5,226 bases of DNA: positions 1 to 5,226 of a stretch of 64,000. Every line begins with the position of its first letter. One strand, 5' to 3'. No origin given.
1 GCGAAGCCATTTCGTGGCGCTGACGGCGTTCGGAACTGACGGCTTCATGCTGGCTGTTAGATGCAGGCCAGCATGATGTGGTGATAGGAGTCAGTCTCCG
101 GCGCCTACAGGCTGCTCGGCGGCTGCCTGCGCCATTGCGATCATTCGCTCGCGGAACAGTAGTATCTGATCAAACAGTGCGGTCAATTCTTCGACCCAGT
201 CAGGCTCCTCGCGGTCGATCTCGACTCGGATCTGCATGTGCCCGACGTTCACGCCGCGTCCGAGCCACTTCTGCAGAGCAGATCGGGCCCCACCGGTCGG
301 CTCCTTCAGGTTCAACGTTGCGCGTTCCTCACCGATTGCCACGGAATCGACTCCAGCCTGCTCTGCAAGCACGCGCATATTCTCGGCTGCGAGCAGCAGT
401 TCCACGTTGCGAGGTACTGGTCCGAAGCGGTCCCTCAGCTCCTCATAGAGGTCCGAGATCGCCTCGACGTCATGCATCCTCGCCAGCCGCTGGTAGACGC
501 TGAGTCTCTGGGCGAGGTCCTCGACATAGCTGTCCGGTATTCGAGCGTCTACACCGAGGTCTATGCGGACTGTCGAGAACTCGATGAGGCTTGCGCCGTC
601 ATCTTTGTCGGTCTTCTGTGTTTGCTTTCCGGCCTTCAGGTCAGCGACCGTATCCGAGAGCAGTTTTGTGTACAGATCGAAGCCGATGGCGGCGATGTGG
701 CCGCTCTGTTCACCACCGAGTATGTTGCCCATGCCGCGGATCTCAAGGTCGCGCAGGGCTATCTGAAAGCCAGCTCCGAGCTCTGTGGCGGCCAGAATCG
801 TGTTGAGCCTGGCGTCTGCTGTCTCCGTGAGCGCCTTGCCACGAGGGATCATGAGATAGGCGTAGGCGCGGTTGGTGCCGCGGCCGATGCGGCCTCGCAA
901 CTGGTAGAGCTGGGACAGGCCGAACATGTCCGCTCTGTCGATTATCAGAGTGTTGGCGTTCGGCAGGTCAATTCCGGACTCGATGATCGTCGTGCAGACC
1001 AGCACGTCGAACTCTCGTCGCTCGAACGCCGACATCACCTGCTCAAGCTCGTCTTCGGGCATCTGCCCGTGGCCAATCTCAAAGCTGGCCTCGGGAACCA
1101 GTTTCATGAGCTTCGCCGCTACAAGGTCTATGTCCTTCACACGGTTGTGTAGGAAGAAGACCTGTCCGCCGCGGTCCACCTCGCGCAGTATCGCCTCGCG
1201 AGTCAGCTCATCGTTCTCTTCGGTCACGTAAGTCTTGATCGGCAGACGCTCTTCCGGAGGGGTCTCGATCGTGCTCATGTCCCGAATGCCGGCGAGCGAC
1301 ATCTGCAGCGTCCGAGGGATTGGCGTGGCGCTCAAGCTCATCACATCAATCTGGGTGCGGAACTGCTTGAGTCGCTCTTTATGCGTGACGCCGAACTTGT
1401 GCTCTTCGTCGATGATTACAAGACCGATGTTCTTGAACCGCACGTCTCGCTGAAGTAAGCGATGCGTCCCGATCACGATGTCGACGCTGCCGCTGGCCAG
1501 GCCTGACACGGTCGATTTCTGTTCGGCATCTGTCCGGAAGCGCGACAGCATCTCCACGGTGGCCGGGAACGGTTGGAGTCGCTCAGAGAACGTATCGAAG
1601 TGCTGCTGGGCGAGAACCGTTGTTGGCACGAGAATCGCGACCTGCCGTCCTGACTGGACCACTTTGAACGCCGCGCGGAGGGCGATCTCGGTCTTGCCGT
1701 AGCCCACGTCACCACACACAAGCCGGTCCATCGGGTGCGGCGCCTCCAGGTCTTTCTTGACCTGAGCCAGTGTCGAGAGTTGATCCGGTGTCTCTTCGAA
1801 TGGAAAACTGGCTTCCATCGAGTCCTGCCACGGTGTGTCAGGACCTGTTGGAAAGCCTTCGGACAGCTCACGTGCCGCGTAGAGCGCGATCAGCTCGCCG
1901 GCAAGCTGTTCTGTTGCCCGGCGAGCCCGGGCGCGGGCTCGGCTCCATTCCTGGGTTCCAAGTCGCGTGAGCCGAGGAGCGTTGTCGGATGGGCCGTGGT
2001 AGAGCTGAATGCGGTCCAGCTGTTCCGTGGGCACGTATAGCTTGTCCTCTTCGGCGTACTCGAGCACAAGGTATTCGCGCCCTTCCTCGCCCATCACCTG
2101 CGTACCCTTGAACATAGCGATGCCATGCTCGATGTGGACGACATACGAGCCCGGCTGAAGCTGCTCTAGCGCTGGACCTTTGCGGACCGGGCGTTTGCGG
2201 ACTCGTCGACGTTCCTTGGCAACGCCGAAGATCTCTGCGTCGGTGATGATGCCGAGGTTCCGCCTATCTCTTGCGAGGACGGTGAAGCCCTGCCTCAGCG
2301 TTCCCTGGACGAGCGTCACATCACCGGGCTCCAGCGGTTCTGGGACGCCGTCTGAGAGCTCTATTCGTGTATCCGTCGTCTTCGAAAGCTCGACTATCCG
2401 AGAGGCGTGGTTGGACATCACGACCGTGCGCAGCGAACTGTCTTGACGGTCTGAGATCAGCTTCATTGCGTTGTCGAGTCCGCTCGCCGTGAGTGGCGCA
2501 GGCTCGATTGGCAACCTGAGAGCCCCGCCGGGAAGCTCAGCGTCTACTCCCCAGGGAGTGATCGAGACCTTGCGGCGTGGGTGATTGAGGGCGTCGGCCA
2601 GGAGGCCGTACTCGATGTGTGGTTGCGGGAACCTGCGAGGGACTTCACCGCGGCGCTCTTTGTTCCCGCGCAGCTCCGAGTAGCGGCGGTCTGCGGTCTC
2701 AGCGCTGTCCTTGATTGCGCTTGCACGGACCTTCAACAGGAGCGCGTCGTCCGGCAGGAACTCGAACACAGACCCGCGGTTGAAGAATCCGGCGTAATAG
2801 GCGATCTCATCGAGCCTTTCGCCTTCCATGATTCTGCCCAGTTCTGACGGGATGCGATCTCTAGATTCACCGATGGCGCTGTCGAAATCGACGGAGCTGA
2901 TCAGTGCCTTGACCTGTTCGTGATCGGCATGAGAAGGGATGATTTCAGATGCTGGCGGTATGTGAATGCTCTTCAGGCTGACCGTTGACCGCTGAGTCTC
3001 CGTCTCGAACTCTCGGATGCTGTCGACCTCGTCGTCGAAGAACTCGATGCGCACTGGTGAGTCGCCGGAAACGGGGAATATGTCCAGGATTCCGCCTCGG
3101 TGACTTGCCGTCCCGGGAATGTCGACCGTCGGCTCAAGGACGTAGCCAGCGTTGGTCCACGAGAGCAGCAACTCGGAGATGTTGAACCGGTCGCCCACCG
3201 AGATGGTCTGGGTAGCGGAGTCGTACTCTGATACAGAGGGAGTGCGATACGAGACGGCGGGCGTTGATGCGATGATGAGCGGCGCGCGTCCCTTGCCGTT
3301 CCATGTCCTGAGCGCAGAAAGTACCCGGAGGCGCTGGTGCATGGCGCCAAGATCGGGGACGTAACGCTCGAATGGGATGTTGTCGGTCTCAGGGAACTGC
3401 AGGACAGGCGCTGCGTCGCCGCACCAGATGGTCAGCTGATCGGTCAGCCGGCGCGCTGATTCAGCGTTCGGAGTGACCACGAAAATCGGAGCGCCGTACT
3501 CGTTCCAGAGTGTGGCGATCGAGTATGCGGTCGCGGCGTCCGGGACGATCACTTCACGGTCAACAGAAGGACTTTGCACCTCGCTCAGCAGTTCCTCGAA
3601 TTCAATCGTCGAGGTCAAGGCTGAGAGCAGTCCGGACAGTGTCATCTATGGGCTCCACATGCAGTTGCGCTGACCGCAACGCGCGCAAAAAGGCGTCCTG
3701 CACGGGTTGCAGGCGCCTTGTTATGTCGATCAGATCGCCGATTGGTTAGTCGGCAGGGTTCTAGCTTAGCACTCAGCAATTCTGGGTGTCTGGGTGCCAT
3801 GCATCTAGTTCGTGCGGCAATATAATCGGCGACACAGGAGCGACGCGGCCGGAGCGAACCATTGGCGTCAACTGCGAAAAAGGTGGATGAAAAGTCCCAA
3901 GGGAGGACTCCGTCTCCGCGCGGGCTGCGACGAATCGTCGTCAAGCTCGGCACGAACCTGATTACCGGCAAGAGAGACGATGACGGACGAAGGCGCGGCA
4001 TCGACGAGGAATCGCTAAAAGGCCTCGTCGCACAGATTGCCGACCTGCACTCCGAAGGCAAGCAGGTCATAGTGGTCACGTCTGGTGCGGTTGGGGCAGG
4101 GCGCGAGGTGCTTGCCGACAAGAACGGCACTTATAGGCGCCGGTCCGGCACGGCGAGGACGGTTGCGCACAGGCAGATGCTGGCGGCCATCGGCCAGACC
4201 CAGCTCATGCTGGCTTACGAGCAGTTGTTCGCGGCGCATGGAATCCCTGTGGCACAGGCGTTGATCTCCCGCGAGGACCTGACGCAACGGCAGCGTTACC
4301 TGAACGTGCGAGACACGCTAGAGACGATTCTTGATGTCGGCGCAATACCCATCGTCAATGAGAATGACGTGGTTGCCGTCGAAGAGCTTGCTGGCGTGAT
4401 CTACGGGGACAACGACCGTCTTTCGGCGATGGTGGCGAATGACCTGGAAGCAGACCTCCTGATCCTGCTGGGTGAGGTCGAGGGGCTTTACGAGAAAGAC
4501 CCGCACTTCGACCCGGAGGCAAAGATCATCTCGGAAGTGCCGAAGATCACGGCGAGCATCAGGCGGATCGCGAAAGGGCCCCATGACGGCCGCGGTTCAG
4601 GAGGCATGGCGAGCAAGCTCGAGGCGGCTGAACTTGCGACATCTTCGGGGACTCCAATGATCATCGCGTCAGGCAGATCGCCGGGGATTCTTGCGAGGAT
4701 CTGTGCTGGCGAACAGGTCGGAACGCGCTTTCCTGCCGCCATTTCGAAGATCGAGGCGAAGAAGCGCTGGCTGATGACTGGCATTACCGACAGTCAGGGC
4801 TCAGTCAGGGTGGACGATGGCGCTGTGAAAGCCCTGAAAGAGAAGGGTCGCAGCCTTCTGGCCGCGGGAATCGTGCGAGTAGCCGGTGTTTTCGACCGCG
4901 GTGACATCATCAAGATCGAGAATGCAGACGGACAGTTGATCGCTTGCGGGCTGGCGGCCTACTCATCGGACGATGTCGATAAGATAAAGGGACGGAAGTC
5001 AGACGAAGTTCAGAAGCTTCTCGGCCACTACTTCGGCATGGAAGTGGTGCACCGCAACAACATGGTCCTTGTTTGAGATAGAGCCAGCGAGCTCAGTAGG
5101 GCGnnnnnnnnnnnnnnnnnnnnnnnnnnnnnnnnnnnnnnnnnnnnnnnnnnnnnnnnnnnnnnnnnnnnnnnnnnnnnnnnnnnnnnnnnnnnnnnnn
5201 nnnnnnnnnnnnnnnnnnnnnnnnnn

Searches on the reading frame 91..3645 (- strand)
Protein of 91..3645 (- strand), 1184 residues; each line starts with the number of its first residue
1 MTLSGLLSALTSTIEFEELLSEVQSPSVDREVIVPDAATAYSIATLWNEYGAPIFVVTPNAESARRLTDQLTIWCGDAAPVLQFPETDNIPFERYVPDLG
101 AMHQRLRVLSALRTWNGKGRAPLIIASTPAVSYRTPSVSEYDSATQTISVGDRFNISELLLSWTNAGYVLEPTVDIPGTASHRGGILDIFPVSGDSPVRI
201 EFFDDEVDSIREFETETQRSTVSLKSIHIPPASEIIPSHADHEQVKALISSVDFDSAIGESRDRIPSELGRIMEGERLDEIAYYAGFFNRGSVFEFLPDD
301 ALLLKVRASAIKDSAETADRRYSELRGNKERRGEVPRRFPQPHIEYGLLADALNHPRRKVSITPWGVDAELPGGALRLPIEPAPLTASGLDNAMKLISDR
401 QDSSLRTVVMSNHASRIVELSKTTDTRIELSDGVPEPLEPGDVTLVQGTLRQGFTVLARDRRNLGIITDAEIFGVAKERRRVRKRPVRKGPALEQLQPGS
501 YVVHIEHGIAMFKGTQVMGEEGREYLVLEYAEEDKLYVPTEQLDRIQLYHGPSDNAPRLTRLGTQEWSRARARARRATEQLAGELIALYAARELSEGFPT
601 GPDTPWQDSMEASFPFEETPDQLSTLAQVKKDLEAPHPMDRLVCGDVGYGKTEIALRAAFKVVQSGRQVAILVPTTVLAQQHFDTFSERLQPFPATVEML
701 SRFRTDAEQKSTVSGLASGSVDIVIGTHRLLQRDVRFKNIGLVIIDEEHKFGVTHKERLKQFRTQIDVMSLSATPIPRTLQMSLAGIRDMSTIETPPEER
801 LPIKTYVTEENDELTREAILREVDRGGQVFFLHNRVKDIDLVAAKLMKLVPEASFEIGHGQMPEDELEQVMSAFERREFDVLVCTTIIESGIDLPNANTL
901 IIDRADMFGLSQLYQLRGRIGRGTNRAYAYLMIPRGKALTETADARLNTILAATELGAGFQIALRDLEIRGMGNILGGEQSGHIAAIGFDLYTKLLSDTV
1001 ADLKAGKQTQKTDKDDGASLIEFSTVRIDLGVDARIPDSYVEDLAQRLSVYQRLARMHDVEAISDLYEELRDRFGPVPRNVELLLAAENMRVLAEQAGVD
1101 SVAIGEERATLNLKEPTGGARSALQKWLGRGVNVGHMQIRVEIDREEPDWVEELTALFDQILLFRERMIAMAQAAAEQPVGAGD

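Call 32: search_protein_families(library=pfam, proteins=[window:91-3645:-], max_evalue=0.0001)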
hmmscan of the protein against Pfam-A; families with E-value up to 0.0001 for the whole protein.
window:91-3645:- (1184 aa): 7 families
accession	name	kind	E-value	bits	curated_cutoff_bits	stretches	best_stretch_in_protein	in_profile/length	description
PF00270.35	DEAD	-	1.3e-25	90.5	26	1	620-781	2-165/167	DEAD/DEAH box helicase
PF03461.20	TRCF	-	2.8e-22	79.3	25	1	1030-1115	1-86/95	TRCF domain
PF00271.37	Helicase_C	-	1.1e-20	74.3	23.5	1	819-922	10-108/110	Helicase conserved C-terminal domain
PF17757.6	UvrB_inter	-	1.8e-20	73.3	22.9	1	148-234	3-90/91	UvrB interaction domain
PF02559.22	CarD_TRCF_RID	-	1e-16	61.2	23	1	496-549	1-56/57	CarD-like/TRCF RID domain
PF04851.21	ResIII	-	8.4e-10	39.2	22.5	1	625-775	11-162/164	Type III restriction enzyme, res subunit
PF22590.2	Cas3-like_C_2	-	5.9e-05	23.7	27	0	826-923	2-104/106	CRISPR-associated nuclease/helicase Cas3, C-terminal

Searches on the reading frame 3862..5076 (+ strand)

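Call 32: search_protein_families(library=pfam, proteins=[window:3862-5076:+], max_evalue=0.0001)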
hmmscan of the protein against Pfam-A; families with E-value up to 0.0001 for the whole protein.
window:3862-5076:+ (404 aa): 2 families
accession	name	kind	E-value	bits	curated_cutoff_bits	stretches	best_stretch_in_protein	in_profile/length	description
PF00696.33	AA_kinase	-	3.5e-44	151.7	24.9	1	24-270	2-234/234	Amino acid kinase family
PF01472.26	PUA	-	1.4e-21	76.6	24.8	1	313-386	1-73/74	PUA domain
